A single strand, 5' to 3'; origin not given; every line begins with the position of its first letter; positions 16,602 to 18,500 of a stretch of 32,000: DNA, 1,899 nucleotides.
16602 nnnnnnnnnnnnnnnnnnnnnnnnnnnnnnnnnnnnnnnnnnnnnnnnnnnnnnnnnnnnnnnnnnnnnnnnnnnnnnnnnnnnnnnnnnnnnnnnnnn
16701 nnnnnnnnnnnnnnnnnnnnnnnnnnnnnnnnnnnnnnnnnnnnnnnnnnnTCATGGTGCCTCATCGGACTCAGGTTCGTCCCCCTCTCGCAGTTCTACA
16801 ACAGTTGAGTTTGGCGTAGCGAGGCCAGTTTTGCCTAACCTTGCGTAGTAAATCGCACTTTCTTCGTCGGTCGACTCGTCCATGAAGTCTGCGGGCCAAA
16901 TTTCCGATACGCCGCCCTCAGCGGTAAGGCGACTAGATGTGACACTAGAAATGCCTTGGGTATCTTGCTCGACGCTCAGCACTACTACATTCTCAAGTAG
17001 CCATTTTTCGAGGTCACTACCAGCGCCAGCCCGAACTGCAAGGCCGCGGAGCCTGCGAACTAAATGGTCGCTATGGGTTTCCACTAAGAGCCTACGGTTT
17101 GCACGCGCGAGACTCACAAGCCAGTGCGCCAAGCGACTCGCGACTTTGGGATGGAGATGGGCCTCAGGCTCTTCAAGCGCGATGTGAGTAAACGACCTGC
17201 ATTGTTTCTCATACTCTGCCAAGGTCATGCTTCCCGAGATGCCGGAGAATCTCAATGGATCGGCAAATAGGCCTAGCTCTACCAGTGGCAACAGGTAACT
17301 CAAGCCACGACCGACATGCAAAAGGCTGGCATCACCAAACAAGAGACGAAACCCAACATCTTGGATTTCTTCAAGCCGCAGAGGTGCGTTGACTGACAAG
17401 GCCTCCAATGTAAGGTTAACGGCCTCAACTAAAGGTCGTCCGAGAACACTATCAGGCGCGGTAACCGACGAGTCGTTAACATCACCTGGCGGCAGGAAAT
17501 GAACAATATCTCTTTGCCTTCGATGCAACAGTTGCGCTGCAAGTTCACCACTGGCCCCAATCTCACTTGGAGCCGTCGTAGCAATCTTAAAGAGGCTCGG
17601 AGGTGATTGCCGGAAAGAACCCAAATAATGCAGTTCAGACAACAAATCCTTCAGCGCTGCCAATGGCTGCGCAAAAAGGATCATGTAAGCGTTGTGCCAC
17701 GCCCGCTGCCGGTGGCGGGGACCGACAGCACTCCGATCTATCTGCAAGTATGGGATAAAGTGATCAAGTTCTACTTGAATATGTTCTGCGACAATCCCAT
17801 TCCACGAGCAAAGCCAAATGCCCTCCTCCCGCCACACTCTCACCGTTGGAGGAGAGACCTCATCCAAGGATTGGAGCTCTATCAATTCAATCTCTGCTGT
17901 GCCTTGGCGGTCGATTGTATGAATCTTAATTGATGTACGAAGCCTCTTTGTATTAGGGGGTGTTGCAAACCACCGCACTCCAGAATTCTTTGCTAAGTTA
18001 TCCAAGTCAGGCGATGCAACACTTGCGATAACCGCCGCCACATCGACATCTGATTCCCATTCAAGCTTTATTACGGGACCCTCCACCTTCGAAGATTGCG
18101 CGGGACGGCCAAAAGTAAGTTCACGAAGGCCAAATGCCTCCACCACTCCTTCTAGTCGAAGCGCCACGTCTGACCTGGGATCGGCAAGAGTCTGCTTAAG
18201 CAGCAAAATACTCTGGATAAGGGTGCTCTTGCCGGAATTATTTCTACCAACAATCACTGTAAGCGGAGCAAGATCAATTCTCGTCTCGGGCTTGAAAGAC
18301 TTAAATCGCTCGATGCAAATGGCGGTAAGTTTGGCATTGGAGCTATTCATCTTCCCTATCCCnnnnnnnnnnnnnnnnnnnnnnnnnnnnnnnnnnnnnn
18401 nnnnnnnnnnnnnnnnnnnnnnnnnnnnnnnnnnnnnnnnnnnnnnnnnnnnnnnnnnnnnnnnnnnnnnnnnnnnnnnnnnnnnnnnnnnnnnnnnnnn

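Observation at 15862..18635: Candidate undescribed defence operon: small membrane ORF + nuclease-less ABC/OLD-type ATPase + unassignable 297-aa partner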

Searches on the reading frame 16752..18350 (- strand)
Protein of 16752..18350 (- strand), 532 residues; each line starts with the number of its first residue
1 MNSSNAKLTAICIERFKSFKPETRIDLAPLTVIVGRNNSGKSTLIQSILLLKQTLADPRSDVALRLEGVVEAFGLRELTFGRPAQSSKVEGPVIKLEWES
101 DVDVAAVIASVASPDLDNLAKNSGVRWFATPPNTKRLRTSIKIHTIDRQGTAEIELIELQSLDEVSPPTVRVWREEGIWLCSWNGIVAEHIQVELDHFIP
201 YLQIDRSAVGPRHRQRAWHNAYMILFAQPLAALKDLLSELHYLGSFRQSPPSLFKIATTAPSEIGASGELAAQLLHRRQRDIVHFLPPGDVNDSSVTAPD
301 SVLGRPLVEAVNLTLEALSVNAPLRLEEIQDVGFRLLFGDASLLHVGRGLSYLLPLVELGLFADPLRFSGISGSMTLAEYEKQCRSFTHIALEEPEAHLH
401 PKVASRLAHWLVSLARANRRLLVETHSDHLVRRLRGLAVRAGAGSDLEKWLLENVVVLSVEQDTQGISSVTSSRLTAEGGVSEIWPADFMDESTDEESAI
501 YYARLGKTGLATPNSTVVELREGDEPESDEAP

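Call 4: search_protein_families(library=padloc, proteins=[window:16752-18350:-], max_evalue=1)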
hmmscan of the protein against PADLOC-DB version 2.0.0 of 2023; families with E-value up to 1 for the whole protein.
window:16752-18350:- (532 aa): 126 families (the best 25 are shown)
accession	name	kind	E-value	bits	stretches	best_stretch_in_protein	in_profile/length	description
PDLC03878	NsnB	-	2.8e-49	166.7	1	8-495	2-337/345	-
PDLC04707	PDC-M55A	-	6.6e-32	109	2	8-277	3-225/421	-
PDLC04148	HEC-03B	-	2.8e-24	84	3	390-505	342-449/458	-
PDLC02979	AriA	-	2e-23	81.8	2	7-55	2-50/373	-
PDLC02980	AriA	-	2.2e-17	62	2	390-431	262-303/304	-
PDLC04177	HEC-01A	-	4.1e-17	60.3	2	8-60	5-58/393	-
PDLC04178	HEC-01A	-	6e-16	56.5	2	1-60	1-60/399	-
PDLC00070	GajA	-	1.7e-14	51.4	2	380-430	284-336/596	AAA ATPase domain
PDLC02358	Old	-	1.9e-14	51.4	2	7-52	3-47/578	Old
PDLC00090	GajA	-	3e-14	50.6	2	7-49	2-45/659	AAA ATPase domain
PDLC00091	GajA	-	3.2e-14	50.7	2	378-428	284-339/627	AAA ATPase domain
PDLC00069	GajA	-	3.6e-14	50.1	2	381-430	329-380/687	AAA ATPase domain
PDLC00077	GajA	-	5.1e-14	49.7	2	382-432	329-381/616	AAA ATPase domain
PDLC04389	PDC-M07A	-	2.1e-13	48.1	2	5-54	3-51/443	-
PDLC04182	HEC-01A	-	2.8e-13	47.6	2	389-435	308-355/406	-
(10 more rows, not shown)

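Call 5: search_protein_families(library=pfam, proteins=[window:16752-18350:-], max_evalue=1)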
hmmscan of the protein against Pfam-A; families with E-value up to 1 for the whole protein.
window:16752-18350:- (532 aa): 10 families
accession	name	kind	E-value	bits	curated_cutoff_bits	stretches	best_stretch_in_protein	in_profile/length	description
PF13175.12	AAA_15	-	7.4e-21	75.6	32.1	2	7-55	2-50/374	AAA ATPase domain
PF13304.12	AAA_21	-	1.4e-17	65.1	27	2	390-431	262-303/304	AAA domain, putative AbiEii toxin, Type IV TA system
PF13476.12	AAA_23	-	2e-07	32.3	27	1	13-50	4-41/201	AAA domain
PF02463.25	SMC_N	-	8.3e-07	29.1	40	1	8-49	2-45/220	RecF/RecN/SMC N terminal domain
PF13555.12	AAA_29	-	0.0015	18.6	27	1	24-49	18-43/61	P-loop containing region of AAA domain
PF01926.29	MMR_HSR1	-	0.01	16.3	21.9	1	32-49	3-20/113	50S ribosome-binding GTPase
PF00005.33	ABC_tran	-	0.042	14.9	25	1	30-52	13-35/137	ABC transporter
PF13514.12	AAA_27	-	0.05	13.6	22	1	24-50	18-48/206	AAA domain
PF01580.24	FtsK_SpoIIIE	-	0.074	12.9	24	1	26-50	34-61/221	FtsK/SpoIIIE family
PF11398.14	DUF2813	-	0.18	11.5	21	0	25-51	19-45/372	Protein of unknown function (DUF2813)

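Call 6: search_protein_families(library=ncbifam, proteins=[window:16752-18350:-], max_evalue=1)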
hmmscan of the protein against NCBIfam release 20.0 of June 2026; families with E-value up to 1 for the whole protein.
window:16752-18350:- (532 aa): 30 families (the best 25 are shown)
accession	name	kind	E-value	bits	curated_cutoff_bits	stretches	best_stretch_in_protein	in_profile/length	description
NF047739.1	antiphage_MADS3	equivalog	1.3e-09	37.7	420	1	9-84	3-80/427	methylation-associated defense system AAA family ATPase MAD3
NF038234.1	retron_eff_Eco8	equivalog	1e-06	27.7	250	2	9-57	4-52/679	retron Eco8 family effector endonuclease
TIGR02169.1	SMC_prok_A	equivalog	5.2e-06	24.4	729.4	1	10-49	4-44/1165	chromosome segregation protein SMC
NF053563.1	Rkd4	equivalog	9.6e-06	24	860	1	8-48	3-43/747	arcadin-4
NF041760.1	PtuA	equivalog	0.00013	21.1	500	1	3-49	47-93/524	retron Ec78 anti-phage system effector ATPase PtuA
NF040873.1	AztA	equivalog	0.0003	20.4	220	1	24-48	14-38/191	zinc ABC transporter ATP-binding protein AztA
TIGR02168.1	SMC_prok_B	equivalog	0.0044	14.8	567.35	1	8-45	2-40/1181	chromosome segregation protein SMC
TIGR00611.2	recf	equivalog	0.0047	16.1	172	1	9-52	2-45/339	DNA replication/repair protein RecF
TIGR01166.1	cbiO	subfamily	0.0083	15.6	211.8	1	25-48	15-38/190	cobalt ABC transporter, ATP-binding protein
TIGR03594.1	GTPase_EngA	equivalog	0.013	14.5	306.7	1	32-53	179-200/432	ribosome biogenesis GTPase Der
TIGR00606.1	rad50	subfamily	0.013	13.2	453.75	0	377-434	1214-1276/1311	DNA repair protein Rad50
TIGR00630.1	uvra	equivalog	0.026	12.7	729.8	1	23-50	628-655/924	excinuclease ABC subunit UvrA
TIGR04521.1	ECF_ATPase_2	equivalog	0.029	13.4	330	1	25-48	28-51/279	energy-coupling factor transporter ATPase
TIGR00231.1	small_GTP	domain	0.038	13.8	42.5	1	32-51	7-26/164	GTP-binding protein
TIGR02857.1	CydD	equivalog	0.041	12.8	435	0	391-433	481-522/529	thiol reductant ABC exporter subunit CydD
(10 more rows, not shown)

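Call 17: search_protein_families(library=phrogs, proteins=[window:16752-18350:-], max_evalue=1)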
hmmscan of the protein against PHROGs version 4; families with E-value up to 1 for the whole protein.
window:16752-18350:- (532 aa): 15 families
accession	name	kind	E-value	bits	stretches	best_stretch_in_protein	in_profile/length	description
phrog_21420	-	unknown function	4.5e-37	128.9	3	391-500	530-632/654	-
phrog_4747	-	unknown function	8.1e-17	62.5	2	7-51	2-45/610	-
phrog_9802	-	unknown function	9.8e-09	35.7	2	8-54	5-51/438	-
phrog_3940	-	unknown function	1.2e-07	31.9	1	6-48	3-45/537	-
phrog_8323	-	unknown function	3.7e-07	30.1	2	2-49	45-92/623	-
phrog_14430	-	unknown function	2.4e-06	28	2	22-71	15-68/444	-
phrog_13167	-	unknown function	1e-05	25.6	1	381-446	332-397/477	-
phrog_77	-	DNA, RNA and nucleotide metabolism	0.00045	19.8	1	5-48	295-340/967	SbcC-like subunit of palindrome specific endonuclease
phrog_8066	-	unknown function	0.0022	17.9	1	390-432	387-430/522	-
phrog_7507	-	unknown function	0.011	16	1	7-49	3-45/483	-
phrog_293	-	moron, auxiliary metabolic gene and host takeover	0.015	14.3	0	390-434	290-335/1058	ABC transporter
phrog_21263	-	unknown function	0.033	13.2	0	22-56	625-661/940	-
phrog_1499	-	unknown function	0.16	12.2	1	7-49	4-46/427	-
phrog_5836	-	unknown function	0.21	10.5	1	25-55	45-75/1071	-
phrog_800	-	head and packaging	0.3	10.6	1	30-49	34-53/511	terminase small subunit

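Call 31: search_solved_structures(query=window:16752-18350:-, max_evalue=0.001)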
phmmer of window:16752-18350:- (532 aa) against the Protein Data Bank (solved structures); distinct sequences matched with E-value up to 0.001: 0.

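Call 37: find_homologous_proteins(query=window:16752-18350:-, max_evalue=1e-10)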
Query window:16752-18350:- (532 aa): 488 proteins with E <= 1e-10 among 8000 candidates; the best 120 are listed.
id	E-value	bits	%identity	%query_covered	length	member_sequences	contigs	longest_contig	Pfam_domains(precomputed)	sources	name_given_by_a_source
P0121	0.0e+0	1093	93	100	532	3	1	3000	PF13175.13,PF13476.13,PF02463.26,PF13304.13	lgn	-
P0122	8.9e-282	954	80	100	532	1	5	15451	PF13175.13,PF13476.13,PF02463.26,PF13304.13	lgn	-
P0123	3.6e-270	915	78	100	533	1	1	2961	PF13175.13,PF13476.13,PF02463.26,PF13304.13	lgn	-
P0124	1.6e-264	897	75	100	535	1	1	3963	PF13175.13,PF13476.13,PF02463.26,PF13304.13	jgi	jgi:predicted ATPase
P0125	1.9e-264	896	76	100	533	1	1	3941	PF13175.13,PF13476.13,PF02463.26,PF13304.13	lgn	-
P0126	1.6e-261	887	74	100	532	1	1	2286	PF13175.13,PF13476.13,PF02463.26,PF13304.13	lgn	-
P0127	8.6e-261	884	74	100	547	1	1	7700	PF13175.13,PF13476.13,PF02463.26,PF13304.13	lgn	-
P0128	1.4e-258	877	74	100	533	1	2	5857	PF13175.13,PF13476.13,PF02463.26,PF13304.13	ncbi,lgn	-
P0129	6.1e-258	875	74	100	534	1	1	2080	PF13175.13,PF13476.13,PF02463.26,PF13304.13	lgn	-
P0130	8.7e-256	868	73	100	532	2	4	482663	PF13175.13,PF13476.13,PF02463.26,PF13304.13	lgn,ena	-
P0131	2.7e-255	866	74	100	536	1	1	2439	PF13175.13,PF13476.13,PF02463.26,PF13304.13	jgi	jgi:energy-coupling factor transporter ATP-binding protein EcfA2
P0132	2.9e-255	866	73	100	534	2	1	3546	PF13175.13,PF13476.13,PF02463.26,PF13304.13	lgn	-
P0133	1.1e-254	864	73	100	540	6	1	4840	PF13175.13,PF13304.13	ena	-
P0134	2.2e-253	860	72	100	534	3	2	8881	PF13175.13,PF13476.13,PF02463.26,PF13304.13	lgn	-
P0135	7.9e-249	845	72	100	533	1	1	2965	PF13175.13,PF13476.13,PF02463.26,PF13304.13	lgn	-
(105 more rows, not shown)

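Call 38: list_cluster_members(proteins=[window:16752-18350:-, window:15862-16755:-, window:18363-18635:-, window:18694-19917:+, window:12835-14478:+, window:20262-21386:+])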
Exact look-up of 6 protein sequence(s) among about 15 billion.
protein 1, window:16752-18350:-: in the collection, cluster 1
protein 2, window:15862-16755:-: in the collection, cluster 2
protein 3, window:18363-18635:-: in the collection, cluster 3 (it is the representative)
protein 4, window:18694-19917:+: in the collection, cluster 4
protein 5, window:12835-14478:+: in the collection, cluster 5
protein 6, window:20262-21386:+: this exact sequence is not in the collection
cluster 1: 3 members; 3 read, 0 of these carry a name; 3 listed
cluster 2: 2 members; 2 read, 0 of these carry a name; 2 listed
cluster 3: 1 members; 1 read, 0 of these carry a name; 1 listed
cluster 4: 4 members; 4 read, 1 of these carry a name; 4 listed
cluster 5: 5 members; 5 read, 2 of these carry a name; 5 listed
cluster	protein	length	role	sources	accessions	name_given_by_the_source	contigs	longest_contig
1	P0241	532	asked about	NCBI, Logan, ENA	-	-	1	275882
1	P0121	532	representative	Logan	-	-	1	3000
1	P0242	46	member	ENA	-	-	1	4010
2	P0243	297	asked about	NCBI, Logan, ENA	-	-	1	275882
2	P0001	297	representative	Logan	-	-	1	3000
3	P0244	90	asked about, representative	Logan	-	-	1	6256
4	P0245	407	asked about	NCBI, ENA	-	-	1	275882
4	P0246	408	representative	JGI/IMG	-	integrase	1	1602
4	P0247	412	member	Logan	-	-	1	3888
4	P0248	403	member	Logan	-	-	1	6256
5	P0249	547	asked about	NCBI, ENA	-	-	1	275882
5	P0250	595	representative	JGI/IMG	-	ferrous iron transport protein B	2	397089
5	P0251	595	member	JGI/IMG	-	ferrous iron transport protein B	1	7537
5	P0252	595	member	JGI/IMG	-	-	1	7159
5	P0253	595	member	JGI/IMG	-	-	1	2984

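Call 40: search_dna_similar(query=window:16752-18350:-, collection=plasmids, mode=protein, max_rows=30, max_evalue=1e-8)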
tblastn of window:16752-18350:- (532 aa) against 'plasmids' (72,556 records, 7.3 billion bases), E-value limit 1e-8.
Records with a match: 2; places in all: 2; records where one place covers at least 80% of the query: 0.
Best place of each record, by identity: <60% 2.
By first word of the organism name: Acetobacter 1; Gluconobacter 1.
By predicted mobility (MOB-suite, as given by PLSDB): conjugative 2.
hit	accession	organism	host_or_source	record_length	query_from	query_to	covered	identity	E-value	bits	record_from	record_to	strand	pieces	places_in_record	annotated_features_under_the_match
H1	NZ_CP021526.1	Acetobacter ascendens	cell culture,food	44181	240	429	36%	28.3%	7e-10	70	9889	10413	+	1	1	DUF3696 domain-containing protein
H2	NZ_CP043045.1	Gluconobacter thailandicus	Triticum aestivum,leaf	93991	345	493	28%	32.2%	1e-9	69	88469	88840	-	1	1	DUF3696 domain-containing protein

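Call 41: get_annotated_region(hit=H1, flank=4000)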
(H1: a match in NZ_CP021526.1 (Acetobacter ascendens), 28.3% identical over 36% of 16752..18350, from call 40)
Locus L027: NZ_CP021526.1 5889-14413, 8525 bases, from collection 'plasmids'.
description: Acetobacter ascendens strain SRCM101447 plasmid pAP1447-2
organism: Acetobacter ascendens (NCBI taxid 481146)
taxonomy: Bacteria; Pseudomonadota; Alphaproteobacteria; Rhodospirillales; Acetobacteraceae; Acetobacter; Acetobacter ascendens
host: -; source: cell culture,food; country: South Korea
typing (MOB-suite, as given by PLSDB): conjugative; relaxase MOBF; mating-pair formation MPF_I
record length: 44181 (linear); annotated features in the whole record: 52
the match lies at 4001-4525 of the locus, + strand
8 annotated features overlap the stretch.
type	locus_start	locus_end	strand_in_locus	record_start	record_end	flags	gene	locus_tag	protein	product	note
CDS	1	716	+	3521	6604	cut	-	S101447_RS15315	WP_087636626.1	ATP-binding protein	-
CDS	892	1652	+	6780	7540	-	-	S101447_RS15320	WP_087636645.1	IS5 family transposase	-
CDS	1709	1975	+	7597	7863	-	-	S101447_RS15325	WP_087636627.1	plasmid stabilization protein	-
CDS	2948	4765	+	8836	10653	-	-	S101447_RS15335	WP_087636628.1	DUF3696 domain-containing protein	-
CDS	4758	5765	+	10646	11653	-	-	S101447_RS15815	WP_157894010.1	hypothetical protein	-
CDS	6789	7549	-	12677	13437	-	-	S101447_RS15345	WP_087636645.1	IS5 family transposase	-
CDS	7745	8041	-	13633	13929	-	-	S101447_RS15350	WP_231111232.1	type II toxin-antitoxin system RelE/ParE family toxin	GO:0030541 - plasmid partitioning [Evidence IEA]; GO:0051290 - protein heterotetramerization [Evidence IEA]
CDS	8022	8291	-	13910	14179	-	-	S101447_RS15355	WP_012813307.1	type II toxin-antitoxin system RelB/DinJ family antitoxin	GO:0006355 - regulation of DNA-templated transcription [Evidence IEA]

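Call 42: get_annotated_region(hit=H2, flank=4000)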
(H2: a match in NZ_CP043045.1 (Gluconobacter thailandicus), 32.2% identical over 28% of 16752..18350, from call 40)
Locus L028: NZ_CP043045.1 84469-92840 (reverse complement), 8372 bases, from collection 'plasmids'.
description: Gluconobacter thailandicus strain HD924 plasmid unnamed2, complete sequence
organism: Gluconobacter thailandicus (NCBI taxid 257438)
taxonomy: Bacteria; Pseudomonadota; Alphaproteobacteria; Rhodospirillales; Acetobacteraceae; Gluconobacter; Gluconobacter thailandicus
host: -; source: Triticum aestivum,leaf; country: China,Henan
typing (MOB-suite, as given by PLSDB): conjugative; relaxase MOBF; mating-pair formation MPF_I
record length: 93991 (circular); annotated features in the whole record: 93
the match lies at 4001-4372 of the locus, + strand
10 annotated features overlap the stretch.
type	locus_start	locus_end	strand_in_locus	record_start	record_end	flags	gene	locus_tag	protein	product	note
CDS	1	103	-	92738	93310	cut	-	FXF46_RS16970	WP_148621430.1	hypothetical protein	-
CDS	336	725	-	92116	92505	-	-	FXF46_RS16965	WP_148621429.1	type II toxin-antitoxin system VapC family toxin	-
CDS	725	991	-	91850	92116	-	-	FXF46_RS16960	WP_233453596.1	hypothetical protein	-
CDS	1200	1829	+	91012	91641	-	-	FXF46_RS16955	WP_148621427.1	recombinase family protein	GO:0006310 - DNA recombination [Evidence IEA]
CDS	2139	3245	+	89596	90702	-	-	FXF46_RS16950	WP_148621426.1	DUF262 domain-containing protein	-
CDS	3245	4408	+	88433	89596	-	-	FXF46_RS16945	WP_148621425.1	DUF3696 domain-containing protein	-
CDS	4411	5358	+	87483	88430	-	-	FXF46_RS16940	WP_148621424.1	hypothetical protein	-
CDS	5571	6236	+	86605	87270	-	-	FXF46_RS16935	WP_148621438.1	recombinase family protein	GO:0006310 - DNA recombination [Evidence IEA]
CDS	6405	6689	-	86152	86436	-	-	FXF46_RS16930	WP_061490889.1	DUF2312 domain-containing protein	-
CDS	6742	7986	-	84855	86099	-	repC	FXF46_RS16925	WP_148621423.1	plasmid replication protein RepC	-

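Call 68: predict_structure(alignment_id=A3)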
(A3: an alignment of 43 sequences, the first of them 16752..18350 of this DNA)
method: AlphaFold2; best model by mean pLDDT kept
length: 532 residues; sequences in the alignment: 43
mean_pLDDT: 82.8   pTM: 0.83
mean pLDDT of the five models: 82.8, 81.3, 81.0, 80.3, 79.7
residues with pLDDT >= 90: 258; 70-90: 177; 50-70: 40; < 50: 57
segments of 3 or more residues with pLDDT < 50: 259-266, 482-522, 525-527, 530-532
pLDDT, mean of each block of 10 residues (from residue 1): 78 95 96 84 91 91 84 87 89 97 94 91 94 96 94 95 90 94 97 96 93 95 97 92 74 64 50 77 88 71 92 91 84 80 68 83 81 90 88 86 89 94 89 86 87 94 90 77 47 37 43 40 49 42
secondary structure, 60 per line:
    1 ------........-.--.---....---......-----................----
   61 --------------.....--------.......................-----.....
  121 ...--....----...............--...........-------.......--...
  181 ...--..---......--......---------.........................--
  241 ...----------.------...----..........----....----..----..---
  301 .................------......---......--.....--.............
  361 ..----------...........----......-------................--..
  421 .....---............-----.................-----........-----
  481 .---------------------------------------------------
elements in order: E7-14 E23-26 E30-35 H41-56 H75-78 E88-103 H104-110 H116-123 H126-129 E134-148 E151-161 E169-175 E178-183 E191-196 E199-204 H214-238 E241-243 H268-277 E282-285 E301-306 H307-317 E324-329 E333-338 H348-362 E373-376 H377-383 E388-393 H401-416 E419-425 H429-440 H446-454 E455-462 E468-475
